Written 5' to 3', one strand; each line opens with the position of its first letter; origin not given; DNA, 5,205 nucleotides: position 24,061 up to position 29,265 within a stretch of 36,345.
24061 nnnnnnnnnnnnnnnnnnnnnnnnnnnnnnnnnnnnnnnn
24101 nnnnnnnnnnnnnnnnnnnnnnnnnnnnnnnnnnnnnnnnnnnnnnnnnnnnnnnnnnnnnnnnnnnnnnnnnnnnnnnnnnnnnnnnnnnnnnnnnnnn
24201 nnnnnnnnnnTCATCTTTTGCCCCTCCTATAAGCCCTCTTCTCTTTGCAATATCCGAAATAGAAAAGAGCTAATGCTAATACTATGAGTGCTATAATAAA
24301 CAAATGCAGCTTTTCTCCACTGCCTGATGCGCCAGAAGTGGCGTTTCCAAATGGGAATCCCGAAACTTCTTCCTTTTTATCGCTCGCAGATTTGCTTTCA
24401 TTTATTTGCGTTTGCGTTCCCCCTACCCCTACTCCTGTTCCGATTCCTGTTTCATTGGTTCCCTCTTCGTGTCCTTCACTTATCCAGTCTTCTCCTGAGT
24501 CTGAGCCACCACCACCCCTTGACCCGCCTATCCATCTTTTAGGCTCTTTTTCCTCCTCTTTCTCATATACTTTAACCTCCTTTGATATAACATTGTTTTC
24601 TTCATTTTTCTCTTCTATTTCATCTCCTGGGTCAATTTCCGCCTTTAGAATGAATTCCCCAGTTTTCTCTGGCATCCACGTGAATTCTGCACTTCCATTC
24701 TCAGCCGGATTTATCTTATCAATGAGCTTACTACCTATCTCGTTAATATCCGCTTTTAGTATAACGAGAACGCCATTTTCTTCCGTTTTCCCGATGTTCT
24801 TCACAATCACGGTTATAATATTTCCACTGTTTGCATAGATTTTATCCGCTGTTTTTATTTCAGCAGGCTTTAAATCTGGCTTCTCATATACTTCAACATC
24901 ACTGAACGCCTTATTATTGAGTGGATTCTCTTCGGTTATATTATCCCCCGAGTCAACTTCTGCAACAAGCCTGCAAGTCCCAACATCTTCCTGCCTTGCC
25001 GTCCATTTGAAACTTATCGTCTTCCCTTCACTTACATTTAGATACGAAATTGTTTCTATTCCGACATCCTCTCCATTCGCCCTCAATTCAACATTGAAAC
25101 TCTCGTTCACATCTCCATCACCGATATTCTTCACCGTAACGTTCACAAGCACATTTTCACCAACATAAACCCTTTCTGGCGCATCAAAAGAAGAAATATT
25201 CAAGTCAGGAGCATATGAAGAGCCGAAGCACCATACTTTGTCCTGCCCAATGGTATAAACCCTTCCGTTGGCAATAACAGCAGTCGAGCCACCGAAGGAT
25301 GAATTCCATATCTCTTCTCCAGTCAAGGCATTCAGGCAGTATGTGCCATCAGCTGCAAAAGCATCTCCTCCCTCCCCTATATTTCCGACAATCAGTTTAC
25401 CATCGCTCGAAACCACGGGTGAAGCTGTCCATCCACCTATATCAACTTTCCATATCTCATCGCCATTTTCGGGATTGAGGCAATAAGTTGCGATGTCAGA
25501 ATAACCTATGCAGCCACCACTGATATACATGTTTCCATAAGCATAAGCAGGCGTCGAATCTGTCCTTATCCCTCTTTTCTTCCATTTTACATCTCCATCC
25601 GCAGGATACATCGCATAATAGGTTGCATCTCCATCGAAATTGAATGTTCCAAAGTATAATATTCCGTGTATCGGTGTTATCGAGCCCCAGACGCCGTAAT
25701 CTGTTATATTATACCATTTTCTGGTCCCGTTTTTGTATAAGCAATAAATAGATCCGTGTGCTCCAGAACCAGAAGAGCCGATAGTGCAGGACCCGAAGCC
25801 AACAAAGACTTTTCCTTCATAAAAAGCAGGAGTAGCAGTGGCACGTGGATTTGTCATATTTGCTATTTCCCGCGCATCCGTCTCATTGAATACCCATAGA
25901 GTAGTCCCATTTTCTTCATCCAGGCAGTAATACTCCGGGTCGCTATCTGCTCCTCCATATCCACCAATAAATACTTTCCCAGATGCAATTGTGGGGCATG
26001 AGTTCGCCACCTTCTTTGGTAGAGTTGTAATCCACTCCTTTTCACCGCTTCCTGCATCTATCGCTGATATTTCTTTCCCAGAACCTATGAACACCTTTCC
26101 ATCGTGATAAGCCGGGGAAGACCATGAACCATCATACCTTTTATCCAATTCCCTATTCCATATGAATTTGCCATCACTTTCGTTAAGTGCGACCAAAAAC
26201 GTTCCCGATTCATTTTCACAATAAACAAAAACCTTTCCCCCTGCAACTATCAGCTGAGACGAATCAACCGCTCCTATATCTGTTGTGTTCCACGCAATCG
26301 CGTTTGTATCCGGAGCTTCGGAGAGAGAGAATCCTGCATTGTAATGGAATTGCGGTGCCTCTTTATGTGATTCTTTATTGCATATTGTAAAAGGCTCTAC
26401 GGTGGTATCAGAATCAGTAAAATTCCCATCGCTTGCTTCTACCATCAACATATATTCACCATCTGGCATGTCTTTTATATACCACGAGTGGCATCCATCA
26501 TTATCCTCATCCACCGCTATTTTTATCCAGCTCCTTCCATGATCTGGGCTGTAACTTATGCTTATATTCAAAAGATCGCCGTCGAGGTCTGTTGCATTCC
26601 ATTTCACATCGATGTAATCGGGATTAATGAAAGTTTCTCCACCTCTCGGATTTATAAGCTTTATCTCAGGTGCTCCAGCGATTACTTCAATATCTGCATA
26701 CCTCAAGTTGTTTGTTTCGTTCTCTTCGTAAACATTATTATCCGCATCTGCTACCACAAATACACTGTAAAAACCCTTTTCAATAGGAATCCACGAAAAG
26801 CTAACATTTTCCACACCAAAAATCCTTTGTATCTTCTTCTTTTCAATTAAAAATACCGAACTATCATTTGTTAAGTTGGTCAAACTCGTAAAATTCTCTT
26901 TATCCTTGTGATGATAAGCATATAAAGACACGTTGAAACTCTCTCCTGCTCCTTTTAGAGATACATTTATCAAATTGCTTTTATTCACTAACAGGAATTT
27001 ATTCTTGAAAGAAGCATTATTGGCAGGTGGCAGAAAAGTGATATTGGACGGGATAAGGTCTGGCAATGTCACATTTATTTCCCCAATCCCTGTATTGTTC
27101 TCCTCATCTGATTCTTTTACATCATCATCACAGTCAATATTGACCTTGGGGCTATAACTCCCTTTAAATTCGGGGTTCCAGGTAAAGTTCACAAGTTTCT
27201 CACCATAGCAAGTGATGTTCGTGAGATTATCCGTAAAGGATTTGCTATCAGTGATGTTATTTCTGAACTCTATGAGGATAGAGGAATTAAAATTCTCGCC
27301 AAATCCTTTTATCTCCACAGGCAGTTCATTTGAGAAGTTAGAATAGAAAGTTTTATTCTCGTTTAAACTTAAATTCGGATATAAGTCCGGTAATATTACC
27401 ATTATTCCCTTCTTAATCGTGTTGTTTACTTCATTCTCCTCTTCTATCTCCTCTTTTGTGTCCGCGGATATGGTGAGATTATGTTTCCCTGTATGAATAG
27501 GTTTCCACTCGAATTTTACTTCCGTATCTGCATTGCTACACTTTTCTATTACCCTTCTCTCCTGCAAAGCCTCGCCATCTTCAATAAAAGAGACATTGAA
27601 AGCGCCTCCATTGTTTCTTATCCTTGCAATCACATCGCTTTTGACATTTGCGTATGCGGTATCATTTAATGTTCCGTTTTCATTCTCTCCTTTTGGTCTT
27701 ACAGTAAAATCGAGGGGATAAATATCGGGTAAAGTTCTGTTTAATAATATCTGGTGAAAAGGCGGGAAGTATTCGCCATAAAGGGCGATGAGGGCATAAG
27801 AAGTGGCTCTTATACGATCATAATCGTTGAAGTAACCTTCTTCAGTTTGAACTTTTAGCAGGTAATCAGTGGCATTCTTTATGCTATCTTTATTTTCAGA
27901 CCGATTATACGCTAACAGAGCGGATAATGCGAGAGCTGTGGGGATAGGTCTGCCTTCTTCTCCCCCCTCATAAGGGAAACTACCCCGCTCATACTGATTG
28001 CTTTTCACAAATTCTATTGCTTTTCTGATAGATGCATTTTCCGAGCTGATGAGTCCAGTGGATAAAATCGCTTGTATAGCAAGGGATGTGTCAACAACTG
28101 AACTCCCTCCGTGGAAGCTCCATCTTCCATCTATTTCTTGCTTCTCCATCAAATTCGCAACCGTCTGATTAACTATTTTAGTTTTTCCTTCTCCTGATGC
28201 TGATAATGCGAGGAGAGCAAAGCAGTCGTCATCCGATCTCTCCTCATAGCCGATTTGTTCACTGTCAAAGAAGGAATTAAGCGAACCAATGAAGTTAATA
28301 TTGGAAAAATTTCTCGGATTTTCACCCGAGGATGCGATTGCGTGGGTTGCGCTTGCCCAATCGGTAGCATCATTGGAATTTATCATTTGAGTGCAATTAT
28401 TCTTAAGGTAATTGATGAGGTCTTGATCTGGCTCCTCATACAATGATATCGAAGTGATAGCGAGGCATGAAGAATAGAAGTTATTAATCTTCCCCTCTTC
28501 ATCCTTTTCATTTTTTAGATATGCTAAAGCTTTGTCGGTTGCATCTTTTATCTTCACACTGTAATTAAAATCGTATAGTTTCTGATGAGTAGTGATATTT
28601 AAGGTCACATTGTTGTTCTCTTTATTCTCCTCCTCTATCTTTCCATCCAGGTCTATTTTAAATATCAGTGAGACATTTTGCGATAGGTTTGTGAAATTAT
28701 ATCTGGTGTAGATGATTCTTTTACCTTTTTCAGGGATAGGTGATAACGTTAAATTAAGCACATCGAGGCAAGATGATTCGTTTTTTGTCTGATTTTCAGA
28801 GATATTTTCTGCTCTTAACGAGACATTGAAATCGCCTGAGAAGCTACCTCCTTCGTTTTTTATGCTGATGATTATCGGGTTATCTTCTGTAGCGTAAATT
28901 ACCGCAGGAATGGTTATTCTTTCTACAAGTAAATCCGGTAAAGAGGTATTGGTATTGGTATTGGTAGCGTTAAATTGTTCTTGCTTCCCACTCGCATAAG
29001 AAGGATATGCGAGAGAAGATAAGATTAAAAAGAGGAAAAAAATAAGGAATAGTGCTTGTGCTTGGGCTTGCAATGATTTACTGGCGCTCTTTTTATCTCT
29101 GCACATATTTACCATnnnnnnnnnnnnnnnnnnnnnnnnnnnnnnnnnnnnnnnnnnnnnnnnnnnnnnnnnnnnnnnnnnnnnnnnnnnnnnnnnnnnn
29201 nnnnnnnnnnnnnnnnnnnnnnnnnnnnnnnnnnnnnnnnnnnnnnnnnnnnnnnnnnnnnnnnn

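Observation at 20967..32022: Six translationally coupled genes: giant PQQ/CARDB surface proteins, an ExbB/ExbD-like proton channel, a PGF-CTERM BtuF-like binding protein and a PP-loop ATPase. Candidate PMF-energised surface capture/uptake machine in an archaeon.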

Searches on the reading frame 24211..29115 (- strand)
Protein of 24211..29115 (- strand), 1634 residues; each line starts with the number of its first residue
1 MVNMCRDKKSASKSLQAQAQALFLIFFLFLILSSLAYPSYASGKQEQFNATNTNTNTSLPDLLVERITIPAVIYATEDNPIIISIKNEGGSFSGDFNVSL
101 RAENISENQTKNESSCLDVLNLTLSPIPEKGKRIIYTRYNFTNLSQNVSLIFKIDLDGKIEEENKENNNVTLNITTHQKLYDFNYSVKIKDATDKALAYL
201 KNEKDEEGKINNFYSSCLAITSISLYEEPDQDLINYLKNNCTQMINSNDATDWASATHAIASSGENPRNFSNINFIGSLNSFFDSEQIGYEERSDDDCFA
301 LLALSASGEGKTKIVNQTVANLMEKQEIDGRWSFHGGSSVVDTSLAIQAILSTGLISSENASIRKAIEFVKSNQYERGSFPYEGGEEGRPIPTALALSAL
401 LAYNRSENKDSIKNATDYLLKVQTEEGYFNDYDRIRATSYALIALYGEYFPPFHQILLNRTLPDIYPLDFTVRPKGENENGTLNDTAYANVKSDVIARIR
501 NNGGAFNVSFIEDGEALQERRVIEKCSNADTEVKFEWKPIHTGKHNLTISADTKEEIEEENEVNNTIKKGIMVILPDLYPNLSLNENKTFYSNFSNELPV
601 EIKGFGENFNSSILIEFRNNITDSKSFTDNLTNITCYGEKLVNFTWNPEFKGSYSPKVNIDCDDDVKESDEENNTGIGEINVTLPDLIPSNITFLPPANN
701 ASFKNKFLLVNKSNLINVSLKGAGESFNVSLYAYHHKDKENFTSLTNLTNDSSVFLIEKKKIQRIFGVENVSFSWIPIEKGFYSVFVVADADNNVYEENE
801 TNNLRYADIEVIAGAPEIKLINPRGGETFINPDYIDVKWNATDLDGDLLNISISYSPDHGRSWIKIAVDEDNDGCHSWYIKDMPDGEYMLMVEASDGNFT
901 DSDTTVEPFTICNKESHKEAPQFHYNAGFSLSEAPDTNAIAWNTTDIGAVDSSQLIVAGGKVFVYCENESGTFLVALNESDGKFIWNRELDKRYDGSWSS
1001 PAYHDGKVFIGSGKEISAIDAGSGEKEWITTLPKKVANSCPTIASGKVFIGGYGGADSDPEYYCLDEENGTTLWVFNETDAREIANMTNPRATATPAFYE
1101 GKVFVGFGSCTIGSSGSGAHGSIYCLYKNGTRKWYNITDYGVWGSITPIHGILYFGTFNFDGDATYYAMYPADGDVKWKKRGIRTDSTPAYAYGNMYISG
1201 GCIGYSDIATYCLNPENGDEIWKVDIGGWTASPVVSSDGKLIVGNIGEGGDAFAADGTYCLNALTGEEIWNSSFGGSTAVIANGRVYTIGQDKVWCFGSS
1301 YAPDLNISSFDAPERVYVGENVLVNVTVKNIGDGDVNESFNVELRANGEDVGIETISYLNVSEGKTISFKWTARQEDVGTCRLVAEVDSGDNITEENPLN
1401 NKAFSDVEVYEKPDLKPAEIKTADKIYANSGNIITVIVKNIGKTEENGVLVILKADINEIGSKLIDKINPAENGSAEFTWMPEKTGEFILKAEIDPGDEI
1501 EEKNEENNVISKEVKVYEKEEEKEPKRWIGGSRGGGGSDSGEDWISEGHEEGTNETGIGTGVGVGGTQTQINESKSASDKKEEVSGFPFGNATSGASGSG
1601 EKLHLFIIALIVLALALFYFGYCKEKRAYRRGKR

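Call 4: search_protein_families(library=pfam, proteins=[window:24211-29115:-], max_evalue=0.01)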
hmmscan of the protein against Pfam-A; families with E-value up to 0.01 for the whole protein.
window:24211-29115:- (1634 aa): 9 families
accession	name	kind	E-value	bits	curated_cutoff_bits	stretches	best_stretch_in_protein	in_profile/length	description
PF07705.17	CARDB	-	2.2e-66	220.8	22.7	6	1302-1402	1-98/101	CARDB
PF13360.13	PQQ_2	-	9.3e-24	84.8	27.6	2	975-1109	6-127/233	Outer membrane protein assembly factor BamB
PF13570.13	Beta-prop_ACSF4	-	2.7e-12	47.2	133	2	950-1077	5-130/329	Beta-alanine-activating enzyme, beta-propeller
PF13243.12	SQHop_cyclase_C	-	2.7e-08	33.6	26.1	1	280-333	231-285/319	Squalene-hopene cyclase C-terminal domain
PF07678.20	TED_complement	-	9.7e-08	31.9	22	1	148-350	136-309/312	A-macroglobulin TED domain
PF00432.27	Prenyltrans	-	7.6e-05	22.7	26.5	1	311-430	48-168/304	Prenyltransferase alpha-alpha toroid domain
PF17957.7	Big_7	-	0.00011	23.3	24.1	0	816-851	1-35/70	Bacterial Ig domain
PF01122.25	Cobalamin_bind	-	0.00054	19.5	25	0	181-235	200-254/317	Eukaryotic cobalamin-binding protein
PF09492.16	Pec_lyase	-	0.003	17.3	22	0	166-215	37-86/292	Pectic acid lyase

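Call 39: search_protein_families(library=ncbifam, proteins=[window:24211-29115:-], max_evalue=0.001)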
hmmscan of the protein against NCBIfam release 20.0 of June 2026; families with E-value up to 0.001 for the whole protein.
window:24211-29115:- (1634 aa): 7 families
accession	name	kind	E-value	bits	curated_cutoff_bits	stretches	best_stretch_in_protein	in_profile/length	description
TIGR03300.1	assembly_YfgL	equivalog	5.9e-16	58.1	285.2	1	951-1110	52-200/377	outer membrane protein assembly factor BamB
NF008351.0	PRK11138.1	equivalog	1.1e-11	43.9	423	1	959-1107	67-212/394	outer membrane protein assembly factor BamB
TIGR01787.1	squalene_cyclas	subfamily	1.1e-10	40.8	322.7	0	382-438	539-595/622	squalene/oxidosqualene cyclases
TIGR01507.1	hopene_cyclase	equivalog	1.5e-08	33.5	431.1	1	309-432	470-603/640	squalene--hopene cyclase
NF053823.1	SCO2321_fam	equivalog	7.2e-08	31.7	300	0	342-424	103-185/405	SCO2321 family membrane protein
NF053615.1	SerThrKinAfsKStmc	equivalog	1.2e-07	30.8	1300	1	956-1180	571-770/809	protein serine/threonine kinase AfsK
TIGR03463.1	osq_cycl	subfamily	4e-05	22.1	851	0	340-437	306-427/634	2,3-oxidosqualene cyclase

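Call 94: search_protein_families(library=padloc, proteins=[window:24211-29115:-], max_evalue=0.01)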
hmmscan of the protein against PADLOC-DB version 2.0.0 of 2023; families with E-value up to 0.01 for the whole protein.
window:24211-29115:- (1634 aa): 0 families

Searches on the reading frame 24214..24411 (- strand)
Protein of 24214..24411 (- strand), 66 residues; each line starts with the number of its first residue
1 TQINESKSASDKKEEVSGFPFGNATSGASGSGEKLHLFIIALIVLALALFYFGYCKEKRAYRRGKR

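Call 86: search_protein_representatives(protein=window:24214-24411:-)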
Query: 66 residues. Proteins with E-value up to 0.001 (for the whole library): 16; up to 1e-10: 7; up to 1e-30: 0. The best 16 are listed.
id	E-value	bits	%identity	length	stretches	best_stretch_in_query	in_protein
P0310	1.2e-16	75.5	63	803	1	3-65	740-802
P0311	2.9e-16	74.2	52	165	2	3-63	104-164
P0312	7.2e-16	73.0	59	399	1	3-65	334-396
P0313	8.5e-15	69.6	65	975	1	3-66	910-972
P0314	1.3e-13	65.9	60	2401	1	3-62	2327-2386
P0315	1.4e-12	62.6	59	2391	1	3-63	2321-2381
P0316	7.7e-11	57.2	57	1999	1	3-62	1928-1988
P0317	3.8e-10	55.0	51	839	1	3-63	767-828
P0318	1.7e-09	53.0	47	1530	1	5-62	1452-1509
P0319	6.0e-09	51.3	36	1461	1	9-44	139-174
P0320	5.7e-08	48.2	51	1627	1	3-63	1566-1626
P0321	5.1e-07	45.2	46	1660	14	6-33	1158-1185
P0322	7.4e-06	41.6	39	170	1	3-63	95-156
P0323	2.6e-05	39.8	44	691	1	1-62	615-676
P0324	3.2e-05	39.6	43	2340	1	5-62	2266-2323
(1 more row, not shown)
